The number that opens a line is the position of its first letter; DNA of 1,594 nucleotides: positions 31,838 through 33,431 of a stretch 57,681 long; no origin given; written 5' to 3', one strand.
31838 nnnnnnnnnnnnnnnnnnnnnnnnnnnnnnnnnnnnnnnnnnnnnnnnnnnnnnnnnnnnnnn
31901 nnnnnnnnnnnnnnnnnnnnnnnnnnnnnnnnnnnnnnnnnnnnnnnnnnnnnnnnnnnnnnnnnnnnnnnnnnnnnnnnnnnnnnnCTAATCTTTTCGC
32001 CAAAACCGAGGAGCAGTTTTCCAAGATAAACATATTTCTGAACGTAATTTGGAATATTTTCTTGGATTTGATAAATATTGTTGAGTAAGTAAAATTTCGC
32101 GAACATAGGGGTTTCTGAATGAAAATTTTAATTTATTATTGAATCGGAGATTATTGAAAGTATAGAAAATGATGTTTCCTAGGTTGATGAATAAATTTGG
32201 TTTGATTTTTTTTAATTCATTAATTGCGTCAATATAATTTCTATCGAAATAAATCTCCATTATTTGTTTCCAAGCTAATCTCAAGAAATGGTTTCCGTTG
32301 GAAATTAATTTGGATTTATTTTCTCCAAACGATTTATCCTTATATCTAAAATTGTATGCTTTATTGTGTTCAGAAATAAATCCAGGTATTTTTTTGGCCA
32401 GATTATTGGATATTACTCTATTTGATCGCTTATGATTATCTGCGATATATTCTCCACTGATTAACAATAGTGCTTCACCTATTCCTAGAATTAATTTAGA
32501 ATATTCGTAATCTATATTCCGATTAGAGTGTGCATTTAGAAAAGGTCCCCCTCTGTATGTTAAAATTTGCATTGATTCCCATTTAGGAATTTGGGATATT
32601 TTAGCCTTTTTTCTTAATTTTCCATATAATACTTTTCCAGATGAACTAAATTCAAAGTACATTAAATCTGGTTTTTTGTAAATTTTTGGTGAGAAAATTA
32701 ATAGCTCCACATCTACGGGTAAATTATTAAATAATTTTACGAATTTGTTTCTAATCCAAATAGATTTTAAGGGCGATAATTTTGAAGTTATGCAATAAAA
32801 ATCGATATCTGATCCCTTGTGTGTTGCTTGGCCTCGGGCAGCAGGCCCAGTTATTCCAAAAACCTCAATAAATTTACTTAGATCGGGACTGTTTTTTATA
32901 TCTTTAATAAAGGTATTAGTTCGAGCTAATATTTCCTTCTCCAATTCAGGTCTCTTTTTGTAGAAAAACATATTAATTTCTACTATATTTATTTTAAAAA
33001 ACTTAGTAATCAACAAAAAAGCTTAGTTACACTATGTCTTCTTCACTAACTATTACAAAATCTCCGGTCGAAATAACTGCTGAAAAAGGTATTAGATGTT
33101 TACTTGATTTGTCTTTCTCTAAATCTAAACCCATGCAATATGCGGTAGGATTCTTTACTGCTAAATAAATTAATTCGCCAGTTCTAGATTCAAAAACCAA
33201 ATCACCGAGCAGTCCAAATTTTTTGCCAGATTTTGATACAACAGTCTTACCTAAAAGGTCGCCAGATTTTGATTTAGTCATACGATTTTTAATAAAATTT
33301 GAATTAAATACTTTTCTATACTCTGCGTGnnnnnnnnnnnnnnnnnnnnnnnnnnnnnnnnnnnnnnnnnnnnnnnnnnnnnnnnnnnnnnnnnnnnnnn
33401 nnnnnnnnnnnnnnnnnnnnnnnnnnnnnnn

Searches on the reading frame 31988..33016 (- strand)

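Call 8: search_protein_families(library=pfam, proteins=[window:31988-33016:-], max_evalue=0.01)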
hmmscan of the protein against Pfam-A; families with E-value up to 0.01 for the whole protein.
window:31988-33016:- (342 aa): 0 families

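Call 12: search_protein_families(library=ncbifam, proteins=[window:31988-33016:-], max_evalue=1)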
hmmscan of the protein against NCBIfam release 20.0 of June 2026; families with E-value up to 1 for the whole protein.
window:31988-33016:- (342 aa): 1 family
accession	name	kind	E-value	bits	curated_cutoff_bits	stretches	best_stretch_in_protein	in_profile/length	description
NF047752.1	MntA_antitoxin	equivalog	0.12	12.2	60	1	55-133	12-83/106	type VII toxin-antitoxin system MntA family adenylyltransferase antitoxin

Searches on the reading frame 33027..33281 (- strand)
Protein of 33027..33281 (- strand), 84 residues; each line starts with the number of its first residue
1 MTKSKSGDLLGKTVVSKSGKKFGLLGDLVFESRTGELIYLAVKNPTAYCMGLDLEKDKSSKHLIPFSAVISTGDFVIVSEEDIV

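Call 8: search_protein_families(library=pfam, proteins=[window:33027-33281:-], max_evalue=0.01)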
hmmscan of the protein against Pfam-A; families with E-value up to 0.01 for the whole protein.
window:33027-33281:- (84 aa): 1 family
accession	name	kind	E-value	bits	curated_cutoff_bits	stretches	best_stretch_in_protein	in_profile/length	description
PF05239.21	PRC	-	7.3e-08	32.7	21.2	1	3-78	3-71/78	PRC-barrel domain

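Call 12: search_protein_families(library=ncbifam, proteins=[window:33027-33281:-], max_evalue=1)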
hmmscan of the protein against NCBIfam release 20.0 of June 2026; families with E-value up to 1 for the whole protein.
window:33027-33281:- (84 aa): 0 families
